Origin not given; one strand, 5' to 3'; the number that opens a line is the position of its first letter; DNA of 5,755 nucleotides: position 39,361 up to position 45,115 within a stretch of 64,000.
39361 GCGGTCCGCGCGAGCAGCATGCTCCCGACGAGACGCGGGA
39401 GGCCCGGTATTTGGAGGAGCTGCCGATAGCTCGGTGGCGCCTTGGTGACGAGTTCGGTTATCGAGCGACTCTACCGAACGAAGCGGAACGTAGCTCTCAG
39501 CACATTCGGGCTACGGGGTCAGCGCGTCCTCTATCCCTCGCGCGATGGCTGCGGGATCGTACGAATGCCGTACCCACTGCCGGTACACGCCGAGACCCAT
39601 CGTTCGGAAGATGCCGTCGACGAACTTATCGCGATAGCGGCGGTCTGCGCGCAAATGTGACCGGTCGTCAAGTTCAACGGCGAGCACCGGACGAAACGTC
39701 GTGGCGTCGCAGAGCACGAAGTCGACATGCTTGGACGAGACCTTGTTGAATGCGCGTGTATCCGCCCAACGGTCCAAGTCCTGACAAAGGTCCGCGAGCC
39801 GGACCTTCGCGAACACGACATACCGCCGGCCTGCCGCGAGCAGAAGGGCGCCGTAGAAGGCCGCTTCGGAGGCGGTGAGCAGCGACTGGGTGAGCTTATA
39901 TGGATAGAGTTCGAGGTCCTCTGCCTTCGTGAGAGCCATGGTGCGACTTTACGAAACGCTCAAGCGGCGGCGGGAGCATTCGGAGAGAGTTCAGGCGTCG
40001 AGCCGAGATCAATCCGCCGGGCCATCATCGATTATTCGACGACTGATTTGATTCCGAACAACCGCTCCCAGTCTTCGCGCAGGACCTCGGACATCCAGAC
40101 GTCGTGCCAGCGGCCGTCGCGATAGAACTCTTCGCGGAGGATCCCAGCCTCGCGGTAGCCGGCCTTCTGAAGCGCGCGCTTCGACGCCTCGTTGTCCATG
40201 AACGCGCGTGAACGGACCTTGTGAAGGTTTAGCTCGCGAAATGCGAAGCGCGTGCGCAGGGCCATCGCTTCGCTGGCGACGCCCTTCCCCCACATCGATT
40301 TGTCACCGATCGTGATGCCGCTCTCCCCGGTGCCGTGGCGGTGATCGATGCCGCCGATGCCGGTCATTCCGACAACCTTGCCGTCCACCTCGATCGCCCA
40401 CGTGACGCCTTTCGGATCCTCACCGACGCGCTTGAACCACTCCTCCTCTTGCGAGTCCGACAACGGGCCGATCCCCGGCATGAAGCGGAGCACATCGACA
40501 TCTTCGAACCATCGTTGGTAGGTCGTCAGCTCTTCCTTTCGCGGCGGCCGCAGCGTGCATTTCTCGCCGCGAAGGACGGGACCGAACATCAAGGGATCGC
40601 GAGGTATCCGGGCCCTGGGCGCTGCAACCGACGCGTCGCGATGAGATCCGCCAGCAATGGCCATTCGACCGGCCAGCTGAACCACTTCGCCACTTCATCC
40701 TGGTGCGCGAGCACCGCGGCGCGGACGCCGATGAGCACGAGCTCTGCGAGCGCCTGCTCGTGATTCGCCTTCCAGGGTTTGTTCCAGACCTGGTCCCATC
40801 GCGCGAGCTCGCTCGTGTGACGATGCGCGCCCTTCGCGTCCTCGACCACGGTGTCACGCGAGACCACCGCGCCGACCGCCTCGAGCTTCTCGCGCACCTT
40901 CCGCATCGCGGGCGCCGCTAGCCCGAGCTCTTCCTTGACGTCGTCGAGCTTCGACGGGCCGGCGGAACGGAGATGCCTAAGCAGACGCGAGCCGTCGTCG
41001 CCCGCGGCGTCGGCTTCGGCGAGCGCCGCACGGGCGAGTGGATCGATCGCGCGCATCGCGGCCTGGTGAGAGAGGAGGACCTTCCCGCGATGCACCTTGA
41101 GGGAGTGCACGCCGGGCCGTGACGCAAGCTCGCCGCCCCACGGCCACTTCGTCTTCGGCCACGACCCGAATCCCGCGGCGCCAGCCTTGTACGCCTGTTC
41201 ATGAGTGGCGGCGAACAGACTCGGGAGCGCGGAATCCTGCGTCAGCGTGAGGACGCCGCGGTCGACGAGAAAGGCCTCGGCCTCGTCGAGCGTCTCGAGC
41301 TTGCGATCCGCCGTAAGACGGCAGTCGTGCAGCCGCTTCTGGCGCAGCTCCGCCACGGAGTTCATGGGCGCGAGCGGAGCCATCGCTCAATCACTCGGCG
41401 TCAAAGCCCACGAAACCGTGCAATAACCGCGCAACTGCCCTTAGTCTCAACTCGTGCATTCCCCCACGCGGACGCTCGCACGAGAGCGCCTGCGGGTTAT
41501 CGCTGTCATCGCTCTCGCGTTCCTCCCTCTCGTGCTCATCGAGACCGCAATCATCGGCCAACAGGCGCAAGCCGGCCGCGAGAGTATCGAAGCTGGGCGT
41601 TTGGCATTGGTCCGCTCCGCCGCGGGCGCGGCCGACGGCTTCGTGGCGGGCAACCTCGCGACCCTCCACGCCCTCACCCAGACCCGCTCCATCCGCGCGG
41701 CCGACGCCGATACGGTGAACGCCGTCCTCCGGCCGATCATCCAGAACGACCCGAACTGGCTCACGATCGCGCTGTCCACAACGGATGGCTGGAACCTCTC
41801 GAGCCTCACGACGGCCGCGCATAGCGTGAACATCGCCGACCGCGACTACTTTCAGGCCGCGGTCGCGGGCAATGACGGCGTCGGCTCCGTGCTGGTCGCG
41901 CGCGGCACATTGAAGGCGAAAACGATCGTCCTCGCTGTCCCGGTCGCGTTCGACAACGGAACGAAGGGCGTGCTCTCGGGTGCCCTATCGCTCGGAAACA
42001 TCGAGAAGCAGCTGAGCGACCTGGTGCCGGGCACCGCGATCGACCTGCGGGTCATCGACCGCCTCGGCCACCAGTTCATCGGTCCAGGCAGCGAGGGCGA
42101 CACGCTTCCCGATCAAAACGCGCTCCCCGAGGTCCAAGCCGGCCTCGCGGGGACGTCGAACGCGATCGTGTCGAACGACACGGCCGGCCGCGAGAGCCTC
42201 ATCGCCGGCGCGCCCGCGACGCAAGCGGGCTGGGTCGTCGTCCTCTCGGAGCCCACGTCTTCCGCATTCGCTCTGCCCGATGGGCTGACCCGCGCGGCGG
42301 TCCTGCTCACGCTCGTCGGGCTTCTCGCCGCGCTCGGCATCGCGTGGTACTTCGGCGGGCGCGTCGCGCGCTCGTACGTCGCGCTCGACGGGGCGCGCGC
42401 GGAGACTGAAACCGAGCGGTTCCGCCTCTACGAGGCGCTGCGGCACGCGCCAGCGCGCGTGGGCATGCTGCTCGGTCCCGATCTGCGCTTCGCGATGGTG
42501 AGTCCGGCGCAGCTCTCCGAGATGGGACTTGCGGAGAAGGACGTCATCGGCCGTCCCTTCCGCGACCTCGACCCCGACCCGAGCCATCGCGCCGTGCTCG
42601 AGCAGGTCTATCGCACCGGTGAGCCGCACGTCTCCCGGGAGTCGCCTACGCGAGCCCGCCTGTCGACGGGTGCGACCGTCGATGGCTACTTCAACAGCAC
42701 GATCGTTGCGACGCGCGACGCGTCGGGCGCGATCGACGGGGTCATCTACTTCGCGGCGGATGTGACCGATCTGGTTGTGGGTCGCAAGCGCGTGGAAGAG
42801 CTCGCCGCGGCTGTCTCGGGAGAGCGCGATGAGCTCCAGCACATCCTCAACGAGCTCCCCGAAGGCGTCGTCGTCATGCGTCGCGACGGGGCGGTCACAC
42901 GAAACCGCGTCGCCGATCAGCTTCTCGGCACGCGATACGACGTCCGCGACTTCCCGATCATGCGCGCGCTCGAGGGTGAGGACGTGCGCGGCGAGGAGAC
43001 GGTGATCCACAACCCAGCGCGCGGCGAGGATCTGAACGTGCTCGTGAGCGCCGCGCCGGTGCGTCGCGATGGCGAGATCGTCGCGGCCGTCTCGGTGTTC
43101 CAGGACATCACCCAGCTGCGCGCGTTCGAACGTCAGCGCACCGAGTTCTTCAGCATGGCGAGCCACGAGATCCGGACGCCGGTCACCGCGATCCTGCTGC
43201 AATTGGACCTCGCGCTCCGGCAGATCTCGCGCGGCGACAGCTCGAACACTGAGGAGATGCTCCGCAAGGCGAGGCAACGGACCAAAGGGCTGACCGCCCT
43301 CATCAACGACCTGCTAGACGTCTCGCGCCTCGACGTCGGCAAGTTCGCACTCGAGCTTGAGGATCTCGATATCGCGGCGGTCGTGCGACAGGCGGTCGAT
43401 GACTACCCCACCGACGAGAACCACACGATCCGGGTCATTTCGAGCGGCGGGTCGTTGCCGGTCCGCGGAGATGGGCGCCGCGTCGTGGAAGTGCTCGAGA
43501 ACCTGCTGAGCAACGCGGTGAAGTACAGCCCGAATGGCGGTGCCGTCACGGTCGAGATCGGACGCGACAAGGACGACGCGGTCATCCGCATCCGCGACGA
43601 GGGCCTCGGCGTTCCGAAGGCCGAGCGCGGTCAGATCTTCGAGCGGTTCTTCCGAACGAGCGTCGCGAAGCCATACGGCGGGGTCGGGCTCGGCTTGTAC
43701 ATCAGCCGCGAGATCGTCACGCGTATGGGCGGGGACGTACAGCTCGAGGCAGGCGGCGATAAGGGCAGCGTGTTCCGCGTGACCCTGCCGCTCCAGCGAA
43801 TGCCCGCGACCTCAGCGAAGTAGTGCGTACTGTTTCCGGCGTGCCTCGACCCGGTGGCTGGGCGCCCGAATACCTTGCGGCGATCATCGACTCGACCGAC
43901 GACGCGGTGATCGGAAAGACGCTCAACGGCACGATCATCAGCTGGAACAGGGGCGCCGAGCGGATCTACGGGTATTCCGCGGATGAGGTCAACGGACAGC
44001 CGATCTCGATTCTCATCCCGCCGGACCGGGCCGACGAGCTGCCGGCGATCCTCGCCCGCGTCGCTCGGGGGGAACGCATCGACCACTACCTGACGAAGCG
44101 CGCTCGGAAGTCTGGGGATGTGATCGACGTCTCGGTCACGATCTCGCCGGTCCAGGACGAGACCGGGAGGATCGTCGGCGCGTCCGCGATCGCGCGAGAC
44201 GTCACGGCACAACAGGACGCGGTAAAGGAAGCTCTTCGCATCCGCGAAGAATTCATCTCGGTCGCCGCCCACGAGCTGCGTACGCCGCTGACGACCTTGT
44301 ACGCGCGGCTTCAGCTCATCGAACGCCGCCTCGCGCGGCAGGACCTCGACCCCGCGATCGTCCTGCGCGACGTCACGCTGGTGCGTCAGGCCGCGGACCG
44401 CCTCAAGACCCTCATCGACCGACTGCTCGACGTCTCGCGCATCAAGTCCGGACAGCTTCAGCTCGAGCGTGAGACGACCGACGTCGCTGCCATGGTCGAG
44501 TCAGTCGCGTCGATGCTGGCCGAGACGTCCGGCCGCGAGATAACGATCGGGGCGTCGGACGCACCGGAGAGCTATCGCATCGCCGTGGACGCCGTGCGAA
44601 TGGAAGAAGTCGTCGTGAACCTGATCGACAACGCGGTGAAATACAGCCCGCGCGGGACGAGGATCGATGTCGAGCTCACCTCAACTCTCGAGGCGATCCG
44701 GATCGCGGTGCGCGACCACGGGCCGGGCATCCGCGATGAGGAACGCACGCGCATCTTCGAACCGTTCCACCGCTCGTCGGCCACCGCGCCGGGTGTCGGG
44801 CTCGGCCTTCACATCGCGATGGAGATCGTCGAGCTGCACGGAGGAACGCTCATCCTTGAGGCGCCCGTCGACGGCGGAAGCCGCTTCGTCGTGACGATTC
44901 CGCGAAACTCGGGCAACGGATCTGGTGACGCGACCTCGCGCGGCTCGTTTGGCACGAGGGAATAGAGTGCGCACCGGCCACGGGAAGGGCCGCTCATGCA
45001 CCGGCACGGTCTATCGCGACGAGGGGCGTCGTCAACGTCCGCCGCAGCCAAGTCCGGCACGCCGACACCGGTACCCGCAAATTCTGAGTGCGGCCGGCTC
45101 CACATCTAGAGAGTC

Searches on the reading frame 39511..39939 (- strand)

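Call 17: search_protein_families(library=pfam, max_evalue=0.001, proteins=[window:39511-39939:-])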
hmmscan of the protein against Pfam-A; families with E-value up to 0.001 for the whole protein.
window:39511-39939:- (142 aa): 1 family
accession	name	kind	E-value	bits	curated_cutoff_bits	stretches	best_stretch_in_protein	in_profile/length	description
PF10881.14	DUF2726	-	5.9e-28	97.6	24.7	1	18-138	2-124/126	Protein of unknown function (DUF2726)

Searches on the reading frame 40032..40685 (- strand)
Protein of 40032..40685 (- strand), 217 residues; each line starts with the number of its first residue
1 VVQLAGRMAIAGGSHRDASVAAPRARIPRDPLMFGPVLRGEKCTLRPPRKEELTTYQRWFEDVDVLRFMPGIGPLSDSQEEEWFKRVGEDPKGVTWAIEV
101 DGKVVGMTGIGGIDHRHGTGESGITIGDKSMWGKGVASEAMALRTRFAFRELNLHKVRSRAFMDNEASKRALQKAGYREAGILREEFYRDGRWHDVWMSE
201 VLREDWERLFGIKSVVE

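Call 39: search_protein_families(library=pfam, max_evalue=0.001, proteins=[window:40032-40685:-])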
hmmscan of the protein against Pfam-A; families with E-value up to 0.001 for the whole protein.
window:40032-40685:- (217 aa): 4 families
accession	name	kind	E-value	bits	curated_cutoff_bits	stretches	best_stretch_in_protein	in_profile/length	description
PF13302.13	Acetyltransf_3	-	1.4e-27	97.5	25.4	1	44-178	3-138/138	Acetyltransferase (GNAT) domain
PF00583.31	Acetyltransf_1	-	1.9e-10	41.5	20.7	1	75-177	16-116/116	Acetyltransferase (GNAT) family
PF13420.13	Acetyltransf_4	-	3.2e-09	37.4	24.3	1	46-196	2-153/155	Acetyltransferase (GNAT) domain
PF13523.12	Acetyltransf_8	-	1.6e-05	25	27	1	51-181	4-141/145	Acetyltransferase (GNAT) domain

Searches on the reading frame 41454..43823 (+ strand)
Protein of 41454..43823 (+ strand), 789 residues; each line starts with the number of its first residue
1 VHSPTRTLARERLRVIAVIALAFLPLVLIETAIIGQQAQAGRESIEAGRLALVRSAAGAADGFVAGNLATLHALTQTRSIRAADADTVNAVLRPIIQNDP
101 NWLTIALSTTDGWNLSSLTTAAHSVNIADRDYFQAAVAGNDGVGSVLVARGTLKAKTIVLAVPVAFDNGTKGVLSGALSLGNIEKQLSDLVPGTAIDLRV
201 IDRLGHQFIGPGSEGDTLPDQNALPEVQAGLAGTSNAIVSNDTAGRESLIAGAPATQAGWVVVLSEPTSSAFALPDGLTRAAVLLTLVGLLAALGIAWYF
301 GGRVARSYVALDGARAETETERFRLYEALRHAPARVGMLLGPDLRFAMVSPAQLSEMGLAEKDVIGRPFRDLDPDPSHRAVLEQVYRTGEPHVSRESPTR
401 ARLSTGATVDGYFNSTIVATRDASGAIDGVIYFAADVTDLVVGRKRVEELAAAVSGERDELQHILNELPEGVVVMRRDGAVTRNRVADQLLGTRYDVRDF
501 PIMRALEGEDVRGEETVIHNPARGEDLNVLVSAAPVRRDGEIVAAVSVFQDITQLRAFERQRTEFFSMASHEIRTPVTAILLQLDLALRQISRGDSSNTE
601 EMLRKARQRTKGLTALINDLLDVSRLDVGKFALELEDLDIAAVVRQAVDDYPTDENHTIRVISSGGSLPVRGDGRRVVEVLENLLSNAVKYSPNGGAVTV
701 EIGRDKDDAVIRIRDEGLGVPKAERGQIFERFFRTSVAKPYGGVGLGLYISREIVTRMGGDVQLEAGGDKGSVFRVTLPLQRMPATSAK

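Call 17: search_protein_families(library=pfam, max_evalue=0.001, proteins=[window:41454-43823:+])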
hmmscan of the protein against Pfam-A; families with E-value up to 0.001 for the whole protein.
window:41454-43823:+ (789 aa): 5 families
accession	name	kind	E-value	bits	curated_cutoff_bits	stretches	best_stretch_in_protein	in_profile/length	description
PF02518.31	HATPase_c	-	6.2e-28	97.9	26.4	1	672-781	1-110/111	Histidine kinase-, DNA gyrase B-, and HSP90-like ATPase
PF00512.31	HisKA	-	2.9e-15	56.5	26.9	1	561-627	1-64/66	His Kinase A (phospho-acceptor) domain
PF08448.16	PAS_4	-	7.2e-12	46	23.1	1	331-440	3-108/110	PAS fold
PF13426.13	PAS_9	-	1.9e-07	31.8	27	0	337-439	3-103/103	PAS domain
PF02743.24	dCache_1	-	3.7e-06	27.1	45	1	51-211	13-183/240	Cache domain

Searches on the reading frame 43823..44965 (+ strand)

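Call 17: search_protein_families(library=pfam, max_evalue=0.001, proteins=[window:43823-44965:+])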
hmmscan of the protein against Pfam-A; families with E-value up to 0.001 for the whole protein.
window:43823-44965:+ (380 aa): 8 families
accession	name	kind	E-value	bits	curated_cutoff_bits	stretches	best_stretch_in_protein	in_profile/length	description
PF02518.31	HATPase_c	-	1.8e-26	93.2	26.4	1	256-361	2-109/111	Histidine kinase-, DNA gyrase B-, and HSP90-like ATPase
PF00989.32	PAS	-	2e-18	66.9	22.6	1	17-127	2-113/113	PAS fold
PF13426.13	PAS_9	-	6.3e-16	59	27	1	27-129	2-103/103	PAS domain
PF08448.16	PAS_4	-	7.1e-14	52.4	23.1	1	23-131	2-109/110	PAS fold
PF00512.31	HisKA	-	3.9e-13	49.7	26.9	1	141-210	2-66/66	His Kinase A (phospho-acceptor) domain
PF08447.18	PAS_3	-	1.7e-08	35.1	25.6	1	38-121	1-86/89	PAS fold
PF13581.12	HATPase_c_2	-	2.6e-06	27.9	27.4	1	260-334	36-107/127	Histidine kinase-like ATPase domain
PF13188.13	PAS_8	-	2.4e-05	24.5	21.8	1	16-71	1-53/65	PAS domain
